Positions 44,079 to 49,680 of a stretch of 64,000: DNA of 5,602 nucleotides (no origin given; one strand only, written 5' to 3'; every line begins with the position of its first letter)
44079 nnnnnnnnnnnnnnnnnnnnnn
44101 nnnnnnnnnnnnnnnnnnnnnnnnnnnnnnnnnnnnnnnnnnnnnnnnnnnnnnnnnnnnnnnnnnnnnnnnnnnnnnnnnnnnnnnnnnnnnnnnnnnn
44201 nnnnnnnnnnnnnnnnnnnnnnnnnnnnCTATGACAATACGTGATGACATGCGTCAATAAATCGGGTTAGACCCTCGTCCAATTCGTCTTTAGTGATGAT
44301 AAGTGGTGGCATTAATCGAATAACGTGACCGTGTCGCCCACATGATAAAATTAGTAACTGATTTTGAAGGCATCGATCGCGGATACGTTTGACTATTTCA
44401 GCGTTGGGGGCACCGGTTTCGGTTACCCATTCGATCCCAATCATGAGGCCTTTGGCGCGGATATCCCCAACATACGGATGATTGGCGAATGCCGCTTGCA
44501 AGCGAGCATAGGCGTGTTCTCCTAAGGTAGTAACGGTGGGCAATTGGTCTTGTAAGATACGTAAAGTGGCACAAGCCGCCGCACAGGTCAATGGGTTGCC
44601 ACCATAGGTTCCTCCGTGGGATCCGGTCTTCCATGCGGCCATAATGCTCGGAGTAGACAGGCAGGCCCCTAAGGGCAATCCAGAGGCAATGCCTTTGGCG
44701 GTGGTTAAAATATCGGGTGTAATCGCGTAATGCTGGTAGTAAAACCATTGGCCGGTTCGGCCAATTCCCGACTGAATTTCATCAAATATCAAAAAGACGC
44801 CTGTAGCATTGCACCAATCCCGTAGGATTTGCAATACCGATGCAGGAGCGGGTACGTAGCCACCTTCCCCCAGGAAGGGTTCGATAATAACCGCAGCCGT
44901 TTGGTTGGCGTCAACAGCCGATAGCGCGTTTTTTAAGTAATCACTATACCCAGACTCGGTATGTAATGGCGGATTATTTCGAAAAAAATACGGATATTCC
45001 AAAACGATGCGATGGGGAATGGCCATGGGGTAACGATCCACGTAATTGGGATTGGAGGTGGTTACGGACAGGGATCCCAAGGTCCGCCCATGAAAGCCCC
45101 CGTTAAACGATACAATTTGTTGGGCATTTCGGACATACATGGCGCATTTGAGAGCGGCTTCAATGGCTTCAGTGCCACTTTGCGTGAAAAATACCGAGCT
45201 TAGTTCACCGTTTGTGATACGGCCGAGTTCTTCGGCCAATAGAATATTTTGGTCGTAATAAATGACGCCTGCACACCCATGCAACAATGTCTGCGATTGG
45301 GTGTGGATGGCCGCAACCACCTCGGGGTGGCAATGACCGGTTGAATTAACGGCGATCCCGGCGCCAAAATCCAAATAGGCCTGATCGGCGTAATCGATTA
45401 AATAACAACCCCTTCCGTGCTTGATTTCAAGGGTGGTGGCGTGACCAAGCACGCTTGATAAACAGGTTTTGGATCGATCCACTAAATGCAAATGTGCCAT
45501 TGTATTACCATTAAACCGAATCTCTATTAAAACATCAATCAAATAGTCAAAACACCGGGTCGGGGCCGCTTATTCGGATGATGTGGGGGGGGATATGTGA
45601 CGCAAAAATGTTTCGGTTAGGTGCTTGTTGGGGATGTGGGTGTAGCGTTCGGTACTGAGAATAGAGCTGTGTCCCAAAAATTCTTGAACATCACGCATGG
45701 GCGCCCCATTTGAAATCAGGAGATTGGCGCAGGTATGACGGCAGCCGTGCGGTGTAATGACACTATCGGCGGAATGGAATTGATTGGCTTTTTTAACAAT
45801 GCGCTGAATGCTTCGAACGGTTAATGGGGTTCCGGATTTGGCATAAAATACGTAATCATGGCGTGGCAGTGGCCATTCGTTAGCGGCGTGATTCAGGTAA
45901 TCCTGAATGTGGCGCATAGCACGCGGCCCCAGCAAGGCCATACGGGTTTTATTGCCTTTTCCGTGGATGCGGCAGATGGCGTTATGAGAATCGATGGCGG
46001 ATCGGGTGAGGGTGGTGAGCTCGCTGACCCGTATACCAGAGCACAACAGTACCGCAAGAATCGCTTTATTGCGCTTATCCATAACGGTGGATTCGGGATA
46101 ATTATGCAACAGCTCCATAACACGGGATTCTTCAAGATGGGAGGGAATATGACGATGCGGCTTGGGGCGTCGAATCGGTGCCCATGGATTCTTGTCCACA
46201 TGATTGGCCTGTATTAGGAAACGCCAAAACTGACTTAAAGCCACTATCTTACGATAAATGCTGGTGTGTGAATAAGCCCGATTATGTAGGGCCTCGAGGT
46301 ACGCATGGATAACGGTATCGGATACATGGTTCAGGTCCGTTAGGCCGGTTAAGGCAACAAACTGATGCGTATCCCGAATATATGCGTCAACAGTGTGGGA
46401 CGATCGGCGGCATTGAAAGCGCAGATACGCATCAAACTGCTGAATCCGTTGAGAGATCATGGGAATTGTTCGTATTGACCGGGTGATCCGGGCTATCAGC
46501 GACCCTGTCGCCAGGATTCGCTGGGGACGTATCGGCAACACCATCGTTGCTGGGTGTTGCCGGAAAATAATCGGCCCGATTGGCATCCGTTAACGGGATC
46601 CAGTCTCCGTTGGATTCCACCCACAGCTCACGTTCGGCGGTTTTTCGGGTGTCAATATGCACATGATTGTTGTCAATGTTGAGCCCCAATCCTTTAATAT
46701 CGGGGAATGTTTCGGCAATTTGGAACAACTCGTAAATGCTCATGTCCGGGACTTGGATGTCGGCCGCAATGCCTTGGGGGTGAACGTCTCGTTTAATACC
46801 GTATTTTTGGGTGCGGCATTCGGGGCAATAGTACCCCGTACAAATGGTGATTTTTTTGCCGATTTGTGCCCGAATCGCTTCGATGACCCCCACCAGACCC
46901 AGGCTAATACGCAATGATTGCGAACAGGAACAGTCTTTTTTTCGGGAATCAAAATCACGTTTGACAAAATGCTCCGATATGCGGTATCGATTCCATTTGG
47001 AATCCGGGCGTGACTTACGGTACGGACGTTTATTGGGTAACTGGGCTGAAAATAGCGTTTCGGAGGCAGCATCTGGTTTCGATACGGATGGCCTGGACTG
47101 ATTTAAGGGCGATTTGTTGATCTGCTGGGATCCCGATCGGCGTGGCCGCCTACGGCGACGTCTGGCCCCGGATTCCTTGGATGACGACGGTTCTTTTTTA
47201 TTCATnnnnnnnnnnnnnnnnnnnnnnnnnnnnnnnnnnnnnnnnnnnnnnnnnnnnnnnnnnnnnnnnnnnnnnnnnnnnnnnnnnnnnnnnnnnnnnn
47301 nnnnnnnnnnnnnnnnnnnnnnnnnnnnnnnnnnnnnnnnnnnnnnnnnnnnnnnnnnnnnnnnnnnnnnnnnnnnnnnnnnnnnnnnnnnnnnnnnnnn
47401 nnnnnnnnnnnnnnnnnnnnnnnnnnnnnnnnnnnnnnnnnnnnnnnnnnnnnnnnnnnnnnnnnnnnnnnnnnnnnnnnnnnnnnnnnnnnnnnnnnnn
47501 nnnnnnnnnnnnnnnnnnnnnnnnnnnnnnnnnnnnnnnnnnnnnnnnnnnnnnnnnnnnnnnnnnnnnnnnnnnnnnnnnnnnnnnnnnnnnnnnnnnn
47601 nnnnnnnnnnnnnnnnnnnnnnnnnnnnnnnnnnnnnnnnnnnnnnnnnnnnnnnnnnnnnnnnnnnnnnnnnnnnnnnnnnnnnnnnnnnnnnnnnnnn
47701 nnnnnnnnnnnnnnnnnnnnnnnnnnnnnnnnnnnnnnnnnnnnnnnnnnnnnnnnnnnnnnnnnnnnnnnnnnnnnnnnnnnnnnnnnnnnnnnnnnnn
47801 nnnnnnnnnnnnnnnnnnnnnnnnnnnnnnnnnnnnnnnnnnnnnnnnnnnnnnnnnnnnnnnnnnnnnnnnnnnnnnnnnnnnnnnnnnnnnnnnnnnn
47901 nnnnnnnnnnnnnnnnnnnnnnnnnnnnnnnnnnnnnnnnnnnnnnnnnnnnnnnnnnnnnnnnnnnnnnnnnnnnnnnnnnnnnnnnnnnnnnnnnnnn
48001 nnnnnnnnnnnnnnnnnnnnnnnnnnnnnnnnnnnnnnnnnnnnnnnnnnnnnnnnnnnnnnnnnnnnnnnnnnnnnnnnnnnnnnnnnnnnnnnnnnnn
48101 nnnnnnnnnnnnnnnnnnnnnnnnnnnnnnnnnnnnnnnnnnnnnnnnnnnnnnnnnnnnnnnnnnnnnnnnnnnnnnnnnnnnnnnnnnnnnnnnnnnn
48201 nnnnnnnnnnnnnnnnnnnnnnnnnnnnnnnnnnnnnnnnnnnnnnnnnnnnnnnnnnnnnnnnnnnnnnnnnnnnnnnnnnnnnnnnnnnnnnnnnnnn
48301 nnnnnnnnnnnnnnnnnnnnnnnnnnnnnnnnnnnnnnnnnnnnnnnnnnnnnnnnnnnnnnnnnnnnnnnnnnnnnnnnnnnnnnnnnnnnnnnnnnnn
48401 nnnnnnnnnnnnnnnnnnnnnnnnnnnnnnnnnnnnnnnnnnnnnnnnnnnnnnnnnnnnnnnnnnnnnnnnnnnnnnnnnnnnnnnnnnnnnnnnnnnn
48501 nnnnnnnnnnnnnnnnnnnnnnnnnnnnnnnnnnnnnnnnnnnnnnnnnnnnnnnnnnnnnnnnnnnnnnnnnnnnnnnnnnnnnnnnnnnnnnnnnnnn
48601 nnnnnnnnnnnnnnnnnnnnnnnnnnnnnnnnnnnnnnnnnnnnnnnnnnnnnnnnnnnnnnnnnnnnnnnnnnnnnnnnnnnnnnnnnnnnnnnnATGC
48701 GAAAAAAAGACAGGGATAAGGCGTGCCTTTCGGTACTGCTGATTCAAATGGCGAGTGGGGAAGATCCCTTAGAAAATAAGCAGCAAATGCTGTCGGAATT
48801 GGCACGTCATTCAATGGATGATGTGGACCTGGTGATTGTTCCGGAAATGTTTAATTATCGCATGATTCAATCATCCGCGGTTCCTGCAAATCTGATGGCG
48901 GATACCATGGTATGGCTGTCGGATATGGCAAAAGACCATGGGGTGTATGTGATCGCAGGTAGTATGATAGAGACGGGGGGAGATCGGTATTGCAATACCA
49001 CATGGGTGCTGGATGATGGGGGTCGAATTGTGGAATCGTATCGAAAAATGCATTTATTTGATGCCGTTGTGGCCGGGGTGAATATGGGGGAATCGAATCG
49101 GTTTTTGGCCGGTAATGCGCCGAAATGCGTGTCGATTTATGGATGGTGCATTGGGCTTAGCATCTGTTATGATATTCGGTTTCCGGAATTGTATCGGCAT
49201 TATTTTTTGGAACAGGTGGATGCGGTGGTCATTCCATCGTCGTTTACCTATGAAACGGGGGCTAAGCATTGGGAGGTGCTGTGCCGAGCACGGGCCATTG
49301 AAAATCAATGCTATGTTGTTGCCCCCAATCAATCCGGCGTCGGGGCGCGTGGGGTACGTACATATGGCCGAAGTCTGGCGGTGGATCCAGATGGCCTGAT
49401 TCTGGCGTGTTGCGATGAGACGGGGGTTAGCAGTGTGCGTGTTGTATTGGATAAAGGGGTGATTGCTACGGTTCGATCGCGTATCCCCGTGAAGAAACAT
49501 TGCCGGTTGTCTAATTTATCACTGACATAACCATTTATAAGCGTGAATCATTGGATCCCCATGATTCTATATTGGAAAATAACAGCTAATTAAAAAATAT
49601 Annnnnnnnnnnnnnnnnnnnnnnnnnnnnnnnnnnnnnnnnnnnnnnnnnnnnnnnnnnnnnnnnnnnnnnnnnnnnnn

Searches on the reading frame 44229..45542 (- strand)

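Call 53: search_protein_families(library=pfam, proteins=[window:44229-45542:-])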
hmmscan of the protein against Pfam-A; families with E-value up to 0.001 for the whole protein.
window:44229-45542:- (437 aa): 1 family
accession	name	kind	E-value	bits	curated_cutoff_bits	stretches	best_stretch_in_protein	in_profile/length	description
PF00202.27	Aminotran_3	-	7.8e-110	367.8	30.5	1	36-431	9-402/403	Aminotransferase class-III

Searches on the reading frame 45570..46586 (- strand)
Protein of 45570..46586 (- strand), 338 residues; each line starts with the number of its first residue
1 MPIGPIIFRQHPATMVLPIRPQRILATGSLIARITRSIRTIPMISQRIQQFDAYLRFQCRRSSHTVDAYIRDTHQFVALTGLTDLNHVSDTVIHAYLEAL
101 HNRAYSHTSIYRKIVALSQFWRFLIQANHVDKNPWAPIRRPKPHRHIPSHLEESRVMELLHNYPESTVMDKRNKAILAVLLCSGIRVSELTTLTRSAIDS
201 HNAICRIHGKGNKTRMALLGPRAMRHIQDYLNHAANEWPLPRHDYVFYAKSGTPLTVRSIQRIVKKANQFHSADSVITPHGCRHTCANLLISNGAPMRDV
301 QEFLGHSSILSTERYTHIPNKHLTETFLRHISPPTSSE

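Call 53: search_protein_families(library=pfam, proteins=[window:45570-46586:-])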
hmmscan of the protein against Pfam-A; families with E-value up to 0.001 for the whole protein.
window:45570-46586:- (338 aa): 2 families
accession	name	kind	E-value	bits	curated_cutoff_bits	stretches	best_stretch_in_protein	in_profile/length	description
PF00589.27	Phage_integrase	-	1e-33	117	27.1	1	152-319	4-169/172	Phage integrase family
PF02899.23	Phage_int_SAM_1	-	3e-13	50.3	22.3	1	48-127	1-82/83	Phage integrase, N-terminal SAM-like domain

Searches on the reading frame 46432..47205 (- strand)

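Call 53: search_protein_families(library=pfam, proteins=[window:46432-47205:-])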
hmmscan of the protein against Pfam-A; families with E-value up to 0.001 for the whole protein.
window:46432-47205:- (257 aa): 1 family
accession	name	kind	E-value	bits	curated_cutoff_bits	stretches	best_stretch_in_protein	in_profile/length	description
PF08291.16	Peptidase_M15_3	-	1e-10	42.2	23.2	1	101-185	25-108/108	Peptidase M15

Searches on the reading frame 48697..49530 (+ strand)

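Call 3: search_protein_families(library=pfam, proteins=[window:48697-49530:+])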
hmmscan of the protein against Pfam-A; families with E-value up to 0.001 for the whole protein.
window:48697-49530:+ (277 aa): 1 family
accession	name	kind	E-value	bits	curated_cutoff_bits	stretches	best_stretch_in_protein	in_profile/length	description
PF00795.27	CN_hydrolase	-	6.5e-45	153.9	23.2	1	16-245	5-242/256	Carbon-nitrogen hydrolase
